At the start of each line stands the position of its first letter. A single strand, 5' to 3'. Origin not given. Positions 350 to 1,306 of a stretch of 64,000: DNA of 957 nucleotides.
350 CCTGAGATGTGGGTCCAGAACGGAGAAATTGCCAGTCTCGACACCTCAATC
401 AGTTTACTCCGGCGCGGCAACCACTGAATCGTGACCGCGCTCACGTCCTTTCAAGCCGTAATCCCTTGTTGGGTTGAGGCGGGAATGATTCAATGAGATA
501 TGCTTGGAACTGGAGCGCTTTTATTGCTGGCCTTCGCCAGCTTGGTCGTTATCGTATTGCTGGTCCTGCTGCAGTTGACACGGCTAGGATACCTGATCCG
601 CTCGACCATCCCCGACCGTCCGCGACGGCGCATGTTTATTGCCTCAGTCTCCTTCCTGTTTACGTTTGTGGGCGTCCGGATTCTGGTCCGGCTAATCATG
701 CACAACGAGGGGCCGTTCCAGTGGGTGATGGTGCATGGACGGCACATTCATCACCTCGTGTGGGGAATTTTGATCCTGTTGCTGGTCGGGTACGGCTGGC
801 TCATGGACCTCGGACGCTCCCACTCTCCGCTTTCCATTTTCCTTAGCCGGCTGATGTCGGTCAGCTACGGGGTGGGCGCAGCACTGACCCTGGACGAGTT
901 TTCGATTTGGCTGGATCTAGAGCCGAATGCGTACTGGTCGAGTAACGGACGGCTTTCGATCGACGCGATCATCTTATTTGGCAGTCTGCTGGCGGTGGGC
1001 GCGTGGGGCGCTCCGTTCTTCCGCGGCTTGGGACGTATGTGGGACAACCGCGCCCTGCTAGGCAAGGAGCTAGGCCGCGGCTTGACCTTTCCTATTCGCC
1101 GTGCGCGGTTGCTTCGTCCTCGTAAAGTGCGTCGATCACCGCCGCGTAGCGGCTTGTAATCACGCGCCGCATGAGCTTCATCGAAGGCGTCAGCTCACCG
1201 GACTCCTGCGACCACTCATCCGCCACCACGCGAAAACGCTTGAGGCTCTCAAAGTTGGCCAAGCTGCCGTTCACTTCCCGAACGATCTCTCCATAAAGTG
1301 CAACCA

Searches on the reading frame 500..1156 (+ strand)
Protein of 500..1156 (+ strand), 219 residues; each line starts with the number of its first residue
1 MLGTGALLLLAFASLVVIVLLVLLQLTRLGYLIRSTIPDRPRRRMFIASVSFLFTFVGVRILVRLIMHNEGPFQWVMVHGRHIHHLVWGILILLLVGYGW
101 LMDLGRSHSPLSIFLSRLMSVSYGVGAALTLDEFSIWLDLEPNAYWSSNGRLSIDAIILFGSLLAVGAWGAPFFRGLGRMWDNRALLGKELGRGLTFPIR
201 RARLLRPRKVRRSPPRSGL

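Call 66: search_protein_families(library=padloc, alignment_id=A2, max_evalue=0.00001)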
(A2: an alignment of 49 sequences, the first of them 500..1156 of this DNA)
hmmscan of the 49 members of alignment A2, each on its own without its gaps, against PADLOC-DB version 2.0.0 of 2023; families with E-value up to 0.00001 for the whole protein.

A. member 1, window:500-1156:+ (219 aa): 0 families

B. families by the number of members that match (of 49 scanned): 21 families
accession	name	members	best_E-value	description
PDLC04135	mad3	2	2.1e-97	mads_3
PDLC04140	mad8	2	4.9e-38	mads_8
PDLC02980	AriA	2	3.1e-17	-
PDLC03878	NsnB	2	1.2e-09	-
PDLC04164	AriA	2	3.3e-09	-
PDLC02960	RT-Protease_XI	1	3.5e-17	single gene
PDLC02959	RT-Protease_XI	1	5.7e-17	single gene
PDLC04593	PDC-M35A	1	1.3e-11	-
PDLC00651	ZorB3|ZorB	1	1.2e-09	MotB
PDLC03855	LmuA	1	7.4e-09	-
PDLC04242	PDC-M01A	1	7.7e-09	-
PDLC00609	ZorB1|ZorB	1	7.9e-09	MotB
PDLC02914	ATPase-Toprim_I-B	1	7.3e-08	-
PDLC00169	HamA1|HamA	1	4.6e-07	DUF1837 domain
PDLC00290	PtuA1|PtuA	1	4.6e-07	AAA ATPase domain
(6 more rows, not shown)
